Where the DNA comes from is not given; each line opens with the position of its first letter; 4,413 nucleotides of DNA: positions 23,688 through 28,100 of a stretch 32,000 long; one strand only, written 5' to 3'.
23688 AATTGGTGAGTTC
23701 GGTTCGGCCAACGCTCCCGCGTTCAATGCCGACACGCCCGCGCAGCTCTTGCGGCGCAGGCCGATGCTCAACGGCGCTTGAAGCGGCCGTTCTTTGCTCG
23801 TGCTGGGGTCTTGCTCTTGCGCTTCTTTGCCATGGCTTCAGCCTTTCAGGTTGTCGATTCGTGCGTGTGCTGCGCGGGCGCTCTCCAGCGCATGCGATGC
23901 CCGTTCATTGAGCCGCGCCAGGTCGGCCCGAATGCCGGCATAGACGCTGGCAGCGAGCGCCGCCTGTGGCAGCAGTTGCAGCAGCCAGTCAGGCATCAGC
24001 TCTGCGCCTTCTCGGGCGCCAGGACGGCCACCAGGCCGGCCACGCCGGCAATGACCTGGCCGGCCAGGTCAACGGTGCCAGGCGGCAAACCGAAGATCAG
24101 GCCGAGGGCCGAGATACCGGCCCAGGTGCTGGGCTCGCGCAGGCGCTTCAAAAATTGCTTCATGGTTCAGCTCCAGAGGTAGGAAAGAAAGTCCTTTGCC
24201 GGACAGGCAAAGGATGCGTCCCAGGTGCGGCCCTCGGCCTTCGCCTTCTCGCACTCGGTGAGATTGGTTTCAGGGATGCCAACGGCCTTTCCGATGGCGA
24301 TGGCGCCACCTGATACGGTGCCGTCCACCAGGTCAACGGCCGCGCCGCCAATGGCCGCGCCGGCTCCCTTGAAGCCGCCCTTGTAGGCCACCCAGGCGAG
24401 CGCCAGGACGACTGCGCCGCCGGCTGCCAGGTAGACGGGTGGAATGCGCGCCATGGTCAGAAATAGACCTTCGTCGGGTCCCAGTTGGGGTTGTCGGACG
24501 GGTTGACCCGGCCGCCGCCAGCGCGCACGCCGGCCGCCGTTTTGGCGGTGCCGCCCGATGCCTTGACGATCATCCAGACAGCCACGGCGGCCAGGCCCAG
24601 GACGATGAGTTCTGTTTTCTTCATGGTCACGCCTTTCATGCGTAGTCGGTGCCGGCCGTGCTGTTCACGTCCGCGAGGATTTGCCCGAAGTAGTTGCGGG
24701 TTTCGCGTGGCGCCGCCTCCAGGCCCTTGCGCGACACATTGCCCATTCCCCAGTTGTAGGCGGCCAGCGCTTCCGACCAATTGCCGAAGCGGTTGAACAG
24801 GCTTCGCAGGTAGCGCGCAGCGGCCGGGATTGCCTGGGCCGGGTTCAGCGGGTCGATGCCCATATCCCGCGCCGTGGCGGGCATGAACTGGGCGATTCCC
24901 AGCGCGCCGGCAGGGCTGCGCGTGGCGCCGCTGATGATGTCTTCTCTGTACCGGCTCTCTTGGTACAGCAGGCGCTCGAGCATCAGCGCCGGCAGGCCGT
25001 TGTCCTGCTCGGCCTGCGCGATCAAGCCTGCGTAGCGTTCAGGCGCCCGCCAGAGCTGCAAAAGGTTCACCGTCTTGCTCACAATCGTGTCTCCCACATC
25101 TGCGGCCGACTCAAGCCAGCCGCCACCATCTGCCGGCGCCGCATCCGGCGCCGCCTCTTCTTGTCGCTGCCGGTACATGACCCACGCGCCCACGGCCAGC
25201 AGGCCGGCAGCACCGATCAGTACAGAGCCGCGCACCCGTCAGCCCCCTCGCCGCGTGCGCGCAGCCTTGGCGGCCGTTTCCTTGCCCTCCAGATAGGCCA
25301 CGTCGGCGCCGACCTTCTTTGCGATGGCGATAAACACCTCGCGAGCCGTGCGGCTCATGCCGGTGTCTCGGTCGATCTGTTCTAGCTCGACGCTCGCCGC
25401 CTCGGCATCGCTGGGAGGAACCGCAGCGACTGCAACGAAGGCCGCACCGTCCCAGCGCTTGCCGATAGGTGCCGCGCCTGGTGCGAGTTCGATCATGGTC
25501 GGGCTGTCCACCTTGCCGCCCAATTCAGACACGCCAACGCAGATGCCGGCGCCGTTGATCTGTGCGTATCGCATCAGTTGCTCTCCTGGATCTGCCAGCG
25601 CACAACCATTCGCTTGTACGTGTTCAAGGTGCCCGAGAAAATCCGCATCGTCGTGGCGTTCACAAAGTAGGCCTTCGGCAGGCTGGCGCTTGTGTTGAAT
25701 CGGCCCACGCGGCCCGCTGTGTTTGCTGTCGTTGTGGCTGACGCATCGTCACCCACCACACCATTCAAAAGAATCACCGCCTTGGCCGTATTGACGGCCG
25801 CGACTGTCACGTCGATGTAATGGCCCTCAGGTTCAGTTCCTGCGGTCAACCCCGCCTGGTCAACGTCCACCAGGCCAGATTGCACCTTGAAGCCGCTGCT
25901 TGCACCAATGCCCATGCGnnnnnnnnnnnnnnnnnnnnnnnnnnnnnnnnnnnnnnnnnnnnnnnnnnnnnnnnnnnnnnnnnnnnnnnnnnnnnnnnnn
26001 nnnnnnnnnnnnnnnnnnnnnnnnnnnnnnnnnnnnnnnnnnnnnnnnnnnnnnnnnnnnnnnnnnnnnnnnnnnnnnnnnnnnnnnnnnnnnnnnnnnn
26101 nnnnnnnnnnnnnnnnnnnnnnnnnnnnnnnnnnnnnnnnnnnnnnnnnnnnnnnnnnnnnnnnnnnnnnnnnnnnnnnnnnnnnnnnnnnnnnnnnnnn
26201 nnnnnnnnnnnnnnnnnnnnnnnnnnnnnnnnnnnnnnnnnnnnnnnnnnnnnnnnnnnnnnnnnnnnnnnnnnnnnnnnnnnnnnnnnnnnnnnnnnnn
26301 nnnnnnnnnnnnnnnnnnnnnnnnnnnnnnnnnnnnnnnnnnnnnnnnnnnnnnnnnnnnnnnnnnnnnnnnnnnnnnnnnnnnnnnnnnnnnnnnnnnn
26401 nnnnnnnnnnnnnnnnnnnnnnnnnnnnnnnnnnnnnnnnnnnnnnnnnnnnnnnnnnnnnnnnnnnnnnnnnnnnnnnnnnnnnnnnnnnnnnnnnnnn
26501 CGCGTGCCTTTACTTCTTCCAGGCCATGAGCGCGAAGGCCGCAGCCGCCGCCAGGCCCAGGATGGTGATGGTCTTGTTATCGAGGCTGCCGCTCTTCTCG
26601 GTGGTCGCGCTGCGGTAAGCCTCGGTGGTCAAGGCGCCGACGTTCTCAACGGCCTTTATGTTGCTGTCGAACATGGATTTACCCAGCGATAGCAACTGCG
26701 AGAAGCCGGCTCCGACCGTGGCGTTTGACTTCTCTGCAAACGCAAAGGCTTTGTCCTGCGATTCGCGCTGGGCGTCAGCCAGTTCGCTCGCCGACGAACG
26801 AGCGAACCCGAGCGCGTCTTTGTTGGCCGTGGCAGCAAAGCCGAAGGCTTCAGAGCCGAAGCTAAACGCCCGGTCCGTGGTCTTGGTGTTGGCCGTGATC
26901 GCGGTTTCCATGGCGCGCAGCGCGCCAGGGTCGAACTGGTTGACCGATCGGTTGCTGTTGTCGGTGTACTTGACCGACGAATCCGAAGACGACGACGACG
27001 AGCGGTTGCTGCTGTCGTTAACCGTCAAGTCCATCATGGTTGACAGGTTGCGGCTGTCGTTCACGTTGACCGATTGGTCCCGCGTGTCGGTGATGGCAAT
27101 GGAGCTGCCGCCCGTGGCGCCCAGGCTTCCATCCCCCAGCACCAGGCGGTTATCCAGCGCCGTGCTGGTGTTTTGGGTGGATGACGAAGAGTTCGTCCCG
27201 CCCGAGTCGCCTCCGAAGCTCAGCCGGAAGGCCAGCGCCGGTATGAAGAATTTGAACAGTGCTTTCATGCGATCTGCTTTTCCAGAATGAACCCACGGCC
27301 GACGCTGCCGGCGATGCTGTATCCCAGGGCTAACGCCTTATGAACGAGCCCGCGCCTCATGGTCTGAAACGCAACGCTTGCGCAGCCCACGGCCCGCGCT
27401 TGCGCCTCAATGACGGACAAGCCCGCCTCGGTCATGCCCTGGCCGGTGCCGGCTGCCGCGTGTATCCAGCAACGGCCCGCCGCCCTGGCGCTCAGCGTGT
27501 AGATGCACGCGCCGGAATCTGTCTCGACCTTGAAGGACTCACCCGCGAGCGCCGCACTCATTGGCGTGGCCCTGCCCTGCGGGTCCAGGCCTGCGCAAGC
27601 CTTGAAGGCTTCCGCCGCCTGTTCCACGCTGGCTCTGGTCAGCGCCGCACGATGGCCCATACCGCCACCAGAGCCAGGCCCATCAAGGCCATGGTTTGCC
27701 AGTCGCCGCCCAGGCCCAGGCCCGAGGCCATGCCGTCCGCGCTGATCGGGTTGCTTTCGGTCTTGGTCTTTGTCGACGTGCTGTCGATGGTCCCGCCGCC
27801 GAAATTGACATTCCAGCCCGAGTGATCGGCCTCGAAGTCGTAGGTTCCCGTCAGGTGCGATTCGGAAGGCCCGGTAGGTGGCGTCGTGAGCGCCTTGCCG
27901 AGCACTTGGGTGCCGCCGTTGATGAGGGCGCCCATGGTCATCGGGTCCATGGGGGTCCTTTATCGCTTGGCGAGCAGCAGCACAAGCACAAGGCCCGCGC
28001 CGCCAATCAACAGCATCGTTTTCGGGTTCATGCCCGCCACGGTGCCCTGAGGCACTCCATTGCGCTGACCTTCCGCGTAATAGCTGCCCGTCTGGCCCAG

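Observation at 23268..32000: PM2/corticovirus-like prophage in a high-GC host, integrated next to an inovirus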

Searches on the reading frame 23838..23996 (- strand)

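Call 4: search_protein_families(library=pfam, proteins=[window:23838-23996:-], max_evalue=0.1)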
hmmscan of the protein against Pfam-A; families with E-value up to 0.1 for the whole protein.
window:23838-23996:- (52 aa): 1 family
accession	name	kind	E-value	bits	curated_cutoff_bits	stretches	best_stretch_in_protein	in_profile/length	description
PF24255.1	DUF7456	-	0.04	14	27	1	18-33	39-54/54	Family of unknown function (DUF7456)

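Call 6: search_protein_families(library=phrogs, proteins=[window:23838-23996:-], max_evalue=0.01)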
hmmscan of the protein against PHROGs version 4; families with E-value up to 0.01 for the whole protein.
window:23838-23996:- (52 aa): 0 families

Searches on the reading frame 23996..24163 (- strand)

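Call 4: search_protein_families(library=pfam, proteins=[window:23996-24163:-], max_evalue=0.1)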
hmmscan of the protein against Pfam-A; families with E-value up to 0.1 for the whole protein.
window:23996-24163:- (55 aa): 0 families

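Call 6: search_protein_families(library=phrogs, proteins=[window:23996-24163:-], max_evalue=0.01)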
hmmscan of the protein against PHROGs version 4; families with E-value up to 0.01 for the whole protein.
window:23996-24163:- (55 aa): 1 family
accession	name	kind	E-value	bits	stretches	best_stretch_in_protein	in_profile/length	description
phrog_38447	-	unknown function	2.6e-07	31.8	1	1-51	1-52/58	-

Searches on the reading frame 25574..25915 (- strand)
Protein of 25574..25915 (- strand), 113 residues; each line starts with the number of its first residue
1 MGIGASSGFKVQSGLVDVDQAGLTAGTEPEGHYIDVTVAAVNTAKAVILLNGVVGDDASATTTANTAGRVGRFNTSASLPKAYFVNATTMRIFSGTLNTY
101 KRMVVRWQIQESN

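Call 4: search_protein_families(library=pfam, proteins=[window:25574-25915:-], max_evalue=0.1)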
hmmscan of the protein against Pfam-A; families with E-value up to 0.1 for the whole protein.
window:25574-25915:- (113 aa): 1 family
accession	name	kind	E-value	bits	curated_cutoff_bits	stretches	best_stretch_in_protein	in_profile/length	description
PF24253.1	DUF7454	-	0.036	14.4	27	1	34-61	26-53/59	Domain of unknown function (DUF7454)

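Call 6: search_protein_families(library=phrogs, proteins=[window:25574-25915:-], max_evalue=0.01)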
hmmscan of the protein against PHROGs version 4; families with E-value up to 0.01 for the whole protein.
window:25574-25915:- (113 aa): 0 families

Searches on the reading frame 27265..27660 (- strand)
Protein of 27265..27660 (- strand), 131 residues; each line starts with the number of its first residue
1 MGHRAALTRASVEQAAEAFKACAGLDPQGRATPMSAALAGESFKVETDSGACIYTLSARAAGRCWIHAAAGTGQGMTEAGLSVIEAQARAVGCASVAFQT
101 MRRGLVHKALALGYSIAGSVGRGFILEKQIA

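Call 3: search_protein_families(library=pfam, proteins=[window:27265-27660:-], max_evalue=0.1)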
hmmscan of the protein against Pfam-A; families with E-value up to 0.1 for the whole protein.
window:27265-27660:- (131 aa): 0 families

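Call 5: search_protein_families(library=phrogs, proteins=[window:27265-27660:-], max_evalue=0.01)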
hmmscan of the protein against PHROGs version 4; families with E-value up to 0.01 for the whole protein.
window:27265-27660:- (131 aa): 1 family
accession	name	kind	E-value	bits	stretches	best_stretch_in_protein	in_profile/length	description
phrog_610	-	unknown function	0.0016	19.5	1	36-124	28-117/124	-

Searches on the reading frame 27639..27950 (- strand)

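Call 3: search_protein_families(library=pfam, proteins=[window:27639-27950:-], max_evalue=0.1)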
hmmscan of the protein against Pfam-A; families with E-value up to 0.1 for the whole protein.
window:27639-27950:- (103 aa): 1 family
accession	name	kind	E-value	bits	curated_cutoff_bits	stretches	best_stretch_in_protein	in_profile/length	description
PF07589.16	PEP-CTERM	-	0.084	13.4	20.7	1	86-103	7-24/24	PEP-CTERM motif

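Call 5: search_protein_families(library=phrogs, proteins=[window:27639-27950:-], max_evalue=0.01)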
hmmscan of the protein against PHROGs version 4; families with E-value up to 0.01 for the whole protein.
window:27639-27950:- (103 aa): 0 families
